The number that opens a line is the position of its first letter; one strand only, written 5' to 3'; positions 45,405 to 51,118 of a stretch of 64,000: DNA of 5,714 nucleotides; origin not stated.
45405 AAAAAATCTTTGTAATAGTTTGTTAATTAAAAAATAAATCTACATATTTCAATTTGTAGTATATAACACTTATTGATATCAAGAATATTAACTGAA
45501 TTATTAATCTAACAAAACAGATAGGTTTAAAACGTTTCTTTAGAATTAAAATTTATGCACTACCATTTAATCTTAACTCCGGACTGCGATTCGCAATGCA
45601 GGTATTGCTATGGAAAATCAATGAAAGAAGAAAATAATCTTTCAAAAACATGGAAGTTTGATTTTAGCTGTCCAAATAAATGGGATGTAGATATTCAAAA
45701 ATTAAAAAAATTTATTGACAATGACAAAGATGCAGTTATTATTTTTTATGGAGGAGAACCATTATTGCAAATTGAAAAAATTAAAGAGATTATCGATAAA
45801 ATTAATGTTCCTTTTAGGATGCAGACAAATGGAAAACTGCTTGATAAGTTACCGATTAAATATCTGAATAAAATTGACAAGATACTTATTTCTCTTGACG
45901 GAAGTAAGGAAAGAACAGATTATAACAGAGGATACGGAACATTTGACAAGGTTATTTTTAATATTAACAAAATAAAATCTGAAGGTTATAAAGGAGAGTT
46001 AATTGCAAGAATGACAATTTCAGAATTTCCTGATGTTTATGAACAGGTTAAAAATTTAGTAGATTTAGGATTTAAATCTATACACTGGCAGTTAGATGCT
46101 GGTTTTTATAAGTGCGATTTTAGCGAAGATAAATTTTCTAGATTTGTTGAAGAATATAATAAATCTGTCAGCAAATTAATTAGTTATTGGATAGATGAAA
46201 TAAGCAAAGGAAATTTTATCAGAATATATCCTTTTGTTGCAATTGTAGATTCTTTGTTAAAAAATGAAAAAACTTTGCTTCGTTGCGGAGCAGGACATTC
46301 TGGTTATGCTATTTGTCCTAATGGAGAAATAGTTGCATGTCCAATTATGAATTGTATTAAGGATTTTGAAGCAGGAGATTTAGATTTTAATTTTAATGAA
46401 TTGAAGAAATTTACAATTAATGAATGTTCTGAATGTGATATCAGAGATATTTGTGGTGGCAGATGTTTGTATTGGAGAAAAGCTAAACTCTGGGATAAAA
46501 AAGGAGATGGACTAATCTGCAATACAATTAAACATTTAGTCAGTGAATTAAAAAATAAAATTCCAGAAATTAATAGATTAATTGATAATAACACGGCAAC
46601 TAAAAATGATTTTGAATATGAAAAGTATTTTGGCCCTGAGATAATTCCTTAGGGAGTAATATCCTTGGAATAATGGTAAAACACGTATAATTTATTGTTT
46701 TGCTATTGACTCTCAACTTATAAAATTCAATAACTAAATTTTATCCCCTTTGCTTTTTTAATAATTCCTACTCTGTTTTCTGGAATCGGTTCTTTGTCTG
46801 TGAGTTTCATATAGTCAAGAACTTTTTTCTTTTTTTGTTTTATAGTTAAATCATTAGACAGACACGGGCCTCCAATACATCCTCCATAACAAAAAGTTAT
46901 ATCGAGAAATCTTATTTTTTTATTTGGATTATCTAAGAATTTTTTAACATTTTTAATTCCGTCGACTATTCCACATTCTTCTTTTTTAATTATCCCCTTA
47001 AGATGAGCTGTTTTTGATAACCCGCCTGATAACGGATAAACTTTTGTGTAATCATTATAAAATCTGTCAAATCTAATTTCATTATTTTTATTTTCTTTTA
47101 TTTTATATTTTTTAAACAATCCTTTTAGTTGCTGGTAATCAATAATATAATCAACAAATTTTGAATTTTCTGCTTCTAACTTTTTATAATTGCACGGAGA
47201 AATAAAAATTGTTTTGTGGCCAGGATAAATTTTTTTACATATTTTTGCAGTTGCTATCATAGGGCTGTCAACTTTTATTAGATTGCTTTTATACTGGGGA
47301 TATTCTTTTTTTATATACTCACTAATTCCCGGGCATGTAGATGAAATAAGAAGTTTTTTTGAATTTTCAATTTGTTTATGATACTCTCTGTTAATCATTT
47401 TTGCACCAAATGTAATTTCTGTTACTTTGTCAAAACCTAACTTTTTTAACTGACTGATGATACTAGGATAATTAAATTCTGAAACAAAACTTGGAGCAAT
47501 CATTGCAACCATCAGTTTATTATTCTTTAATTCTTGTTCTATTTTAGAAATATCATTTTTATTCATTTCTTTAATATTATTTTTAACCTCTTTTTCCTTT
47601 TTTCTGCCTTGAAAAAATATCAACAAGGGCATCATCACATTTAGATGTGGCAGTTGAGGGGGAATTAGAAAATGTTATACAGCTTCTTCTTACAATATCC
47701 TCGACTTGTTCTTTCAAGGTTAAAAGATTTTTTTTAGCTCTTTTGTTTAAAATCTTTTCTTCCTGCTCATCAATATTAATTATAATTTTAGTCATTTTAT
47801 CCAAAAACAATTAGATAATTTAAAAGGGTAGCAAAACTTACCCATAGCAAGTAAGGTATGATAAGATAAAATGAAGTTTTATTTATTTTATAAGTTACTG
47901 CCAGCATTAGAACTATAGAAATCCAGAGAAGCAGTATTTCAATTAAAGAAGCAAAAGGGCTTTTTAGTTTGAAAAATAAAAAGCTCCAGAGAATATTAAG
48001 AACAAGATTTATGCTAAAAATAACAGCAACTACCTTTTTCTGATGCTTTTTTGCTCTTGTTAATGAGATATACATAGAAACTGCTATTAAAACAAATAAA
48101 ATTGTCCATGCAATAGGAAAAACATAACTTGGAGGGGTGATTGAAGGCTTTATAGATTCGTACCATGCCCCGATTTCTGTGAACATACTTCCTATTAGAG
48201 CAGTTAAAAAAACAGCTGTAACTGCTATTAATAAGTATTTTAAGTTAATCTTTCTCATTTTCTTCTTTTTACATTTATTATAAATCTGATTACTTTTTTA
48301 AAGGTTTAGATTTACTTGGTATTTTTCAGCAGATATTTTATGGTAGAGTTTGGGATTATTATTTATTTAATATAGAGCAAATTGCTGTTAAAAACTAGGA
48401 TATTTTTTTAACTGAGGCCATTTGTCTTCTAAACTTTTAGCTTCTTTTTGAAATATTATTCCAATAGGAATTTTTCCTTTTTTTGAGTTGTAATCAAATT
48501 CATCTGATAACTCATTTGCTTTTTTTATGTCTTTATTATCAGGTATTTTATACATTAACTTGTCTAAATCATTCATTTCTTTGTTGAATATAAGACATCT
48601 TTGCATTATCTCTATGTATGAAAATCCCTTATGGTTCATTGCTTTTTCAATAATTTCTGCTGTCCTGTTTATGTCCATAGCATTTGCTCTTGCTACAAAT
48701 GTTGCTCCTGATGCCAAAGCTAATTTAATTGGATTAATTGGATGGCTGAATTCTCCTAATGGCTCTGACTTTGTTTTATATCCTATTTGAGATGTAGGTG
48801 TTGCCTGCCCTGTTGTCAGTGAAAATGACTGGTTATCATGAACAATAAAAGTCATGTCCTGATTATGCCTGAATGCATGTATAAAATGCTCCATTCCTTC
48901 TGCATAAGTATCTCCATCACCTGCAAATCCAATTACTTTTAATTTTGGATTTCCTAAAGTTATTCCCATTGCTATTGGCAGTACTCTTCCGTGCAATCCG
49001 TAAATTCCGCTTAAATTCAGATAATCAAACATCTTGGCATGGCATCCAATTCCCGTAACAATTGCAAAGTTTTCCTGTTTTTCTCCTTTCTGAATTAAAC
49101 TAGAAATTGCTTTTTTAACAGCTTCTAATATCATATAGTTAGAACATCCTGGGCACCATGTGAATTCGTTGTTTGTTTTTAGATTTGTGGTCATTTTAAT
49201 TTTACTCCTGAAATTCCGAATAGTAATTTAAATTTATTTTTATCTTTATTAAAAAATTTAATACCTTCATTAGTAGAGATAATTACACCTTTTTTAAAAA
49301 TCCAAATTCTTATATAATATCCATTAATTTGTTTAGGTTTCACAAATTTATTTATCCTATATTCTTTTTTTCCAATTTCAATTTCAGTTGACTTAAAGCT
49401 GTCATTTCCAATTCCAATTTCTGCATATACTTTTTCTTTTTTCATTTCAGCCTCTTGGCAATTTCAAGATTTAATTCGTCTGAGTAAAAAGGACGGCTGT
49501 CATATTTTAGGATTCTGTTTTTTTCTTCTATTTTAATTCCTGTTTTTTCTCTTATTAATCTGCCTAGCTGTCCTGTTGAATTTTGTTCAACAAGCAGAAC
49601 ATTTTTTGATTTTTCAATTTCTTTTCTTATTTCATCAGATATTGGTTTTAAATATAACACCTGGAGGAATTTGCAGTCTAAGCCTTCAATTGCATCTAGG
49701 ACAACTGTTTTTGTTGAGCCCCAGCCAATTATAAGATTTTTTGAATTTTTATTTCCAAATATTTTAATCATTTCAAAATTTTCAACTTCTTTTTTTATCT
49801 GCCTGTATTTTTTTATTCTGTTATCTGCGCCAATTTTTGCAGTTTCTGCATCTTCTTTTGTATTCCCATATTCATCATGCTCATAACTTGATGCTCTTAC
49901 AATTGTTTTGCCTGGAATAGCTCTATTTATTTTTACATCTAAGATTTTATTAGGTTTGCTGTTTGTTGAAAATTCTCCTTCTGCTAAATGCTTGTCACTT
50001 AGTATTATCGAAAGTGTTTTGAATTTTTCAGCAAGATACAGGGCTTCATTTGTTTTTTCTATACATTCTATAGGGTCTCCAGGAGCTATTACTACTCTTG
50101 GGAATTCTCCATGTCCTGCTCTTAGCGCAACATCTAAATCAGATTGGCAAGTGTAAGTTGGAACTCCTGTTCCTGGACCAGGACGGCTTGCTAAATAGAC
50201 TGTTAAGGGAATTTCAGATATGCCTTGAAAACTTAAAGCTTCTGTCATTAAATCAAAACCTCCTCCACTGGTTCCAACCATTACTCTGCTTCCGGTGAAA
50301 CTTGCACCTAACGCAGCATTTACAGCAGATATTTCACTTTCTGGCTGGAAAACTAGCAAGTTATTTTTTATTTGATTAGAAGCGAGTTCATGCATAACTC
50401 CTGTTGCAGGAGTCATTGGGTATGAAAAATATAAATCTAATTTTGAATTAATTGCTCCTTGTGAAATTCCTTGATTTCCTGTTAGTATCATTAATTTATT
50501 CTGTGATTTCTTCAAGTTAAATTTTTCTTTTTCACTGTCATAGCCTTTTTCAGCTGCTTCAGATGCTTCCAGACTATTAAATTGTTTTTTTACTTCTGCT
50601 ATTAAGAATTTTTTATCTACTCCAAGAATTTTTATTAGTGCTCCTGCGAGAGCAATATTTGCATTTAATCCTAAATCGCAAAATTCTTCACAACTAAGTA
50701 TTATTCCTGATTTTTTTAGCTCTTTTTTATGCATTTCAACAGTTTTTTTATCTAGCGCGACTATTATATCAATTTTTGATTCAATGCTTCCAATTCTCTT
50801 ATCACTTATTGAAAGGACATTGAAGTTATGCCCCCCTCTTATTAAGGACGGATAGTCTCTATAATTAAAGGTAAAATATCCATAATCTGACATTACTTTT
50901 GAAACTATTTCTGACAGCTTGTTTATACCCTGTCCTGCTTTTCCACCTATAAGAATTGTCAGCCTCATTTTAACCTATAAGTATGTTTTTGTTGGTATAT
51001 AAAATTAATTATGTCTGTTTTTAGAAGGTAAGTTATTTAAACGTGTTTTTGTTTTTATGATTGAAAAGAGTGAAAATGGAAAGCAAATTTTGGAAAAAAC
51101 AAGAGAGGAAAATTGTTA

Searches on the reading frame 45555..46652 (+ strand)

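Call 59: search_protein_families(library=pfam, proteins=[window:45555-46652:+], max_evalue=0.0001)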
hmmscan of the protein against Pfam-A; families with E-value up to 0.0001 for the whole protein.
window:45555-46652:+ (365 aa): 2 families
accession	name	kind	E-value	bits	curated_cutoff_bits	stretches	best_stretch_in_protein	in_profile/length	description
PF04055.27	Radical_SAM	-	7.8e-14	52.6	29.5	1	6-149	2-144/166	Radical SAM superfamily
PF13353.11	Fer4_12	-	2.6e-07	31.5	22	1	9-116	13-115/137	4Fe-4S single cluster domain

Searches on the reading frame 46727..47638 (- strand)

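Call 60: search_protein_families(library=pfam, proteins=[window:46727-47638:-], max_evalue=0.0001)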
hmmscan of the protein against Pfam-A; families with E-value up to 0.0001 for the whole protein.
window:46727-47638:- (303 aa): 1 family
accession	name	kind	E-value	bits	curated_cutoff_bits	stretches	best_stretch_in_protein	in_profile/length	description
PF02906.19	Fe_hyd_lg_C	-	2.5e-44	152.2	22.1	1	42-258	2-245/245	Iron only hydrogenase large subunit, C-terminal domain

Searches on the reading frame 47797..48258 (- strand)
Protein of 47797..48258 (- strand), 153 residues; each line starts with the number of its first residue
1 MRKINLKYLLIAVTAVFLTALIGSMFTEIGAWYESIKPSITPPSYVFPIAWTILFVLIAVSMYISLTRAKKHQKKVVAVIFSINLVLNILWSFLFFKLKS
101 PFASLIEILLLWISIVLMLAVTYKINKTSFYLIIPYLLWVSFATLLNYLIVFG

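Call 93: search_protein_families(library=pfam, proteins=[window:47797-48258:-], max_evalue=0.001)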
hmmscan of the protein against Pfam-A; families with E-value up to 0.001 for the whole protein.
window:47797-48258:- (153 aa): 1 family
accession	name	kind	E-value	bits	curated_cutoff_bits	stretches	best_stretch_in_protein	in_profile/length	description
PF03073.20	TspO_MBR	-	1.5e-39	135.5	24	1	12-150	1-143/145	TspO/MBR family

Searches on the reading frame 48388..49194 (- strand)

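Call 60: search_protein_families(library=pfam, proteins=[window:48388-49194:-], max_evalue=0.0001)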
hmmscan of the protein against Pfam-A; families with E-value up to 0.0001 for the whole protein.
window:48388-49194:- (268 aa): 1 family
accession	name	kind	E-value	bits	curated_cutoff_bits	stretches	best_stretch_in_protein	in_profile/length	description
PF02775.26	TPP_enzyme_C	-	7.1e-31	107.5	21.9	1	48-196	1-151/151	Thiamine pyrophosphate enzyme, C-terminal TPP binding domain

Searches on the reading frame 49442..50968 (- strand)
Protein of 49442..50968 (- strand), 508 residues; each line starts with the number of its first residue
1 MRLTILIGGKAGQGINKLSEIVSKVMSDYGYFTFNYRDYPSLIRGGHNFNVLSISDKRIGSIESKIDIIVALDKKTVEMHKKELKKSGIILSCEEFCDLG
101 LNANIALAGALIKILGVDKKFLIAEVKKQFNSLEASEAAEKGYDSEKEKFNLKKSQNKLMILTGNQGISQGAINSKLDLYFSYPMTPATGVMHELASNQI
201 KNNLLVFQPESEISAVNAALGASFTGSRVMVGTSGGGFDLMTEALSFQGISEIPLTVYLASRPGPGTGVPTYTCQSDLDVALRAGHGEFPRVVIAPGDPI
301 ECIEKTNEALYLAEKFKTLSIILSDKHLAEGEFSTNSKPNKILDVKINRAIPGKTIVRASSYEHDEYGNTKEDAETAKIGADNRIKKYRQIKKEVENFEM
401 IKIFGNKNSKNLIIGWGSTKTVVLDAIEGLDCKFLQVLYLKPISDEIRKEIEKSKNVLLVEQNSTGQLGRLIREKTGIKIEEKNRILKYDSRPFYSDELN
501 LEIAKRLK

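Call 60: search_protein_families(library=pfam, proteins=[window:49442-50968:-], max_evalue=0.0001)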
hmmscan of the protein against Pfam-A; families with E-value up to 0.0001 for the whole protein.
window:49442-50968:- (508 aa): 2 families
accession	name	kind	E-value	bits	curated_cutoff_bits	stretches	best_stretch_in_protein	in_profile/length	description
PF01855.24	POR_N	-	6.3e-38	131.2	27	1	171-341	2-171/231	Pyruvate flavodoxin/ferredoxin oxidoreductase, thiamine diP-bdg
PF01558.24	POR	-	4.2e-16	60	27.4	1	11-91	1-83/173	Pyruvate ferredoxin/flavodoxin oxidoreductase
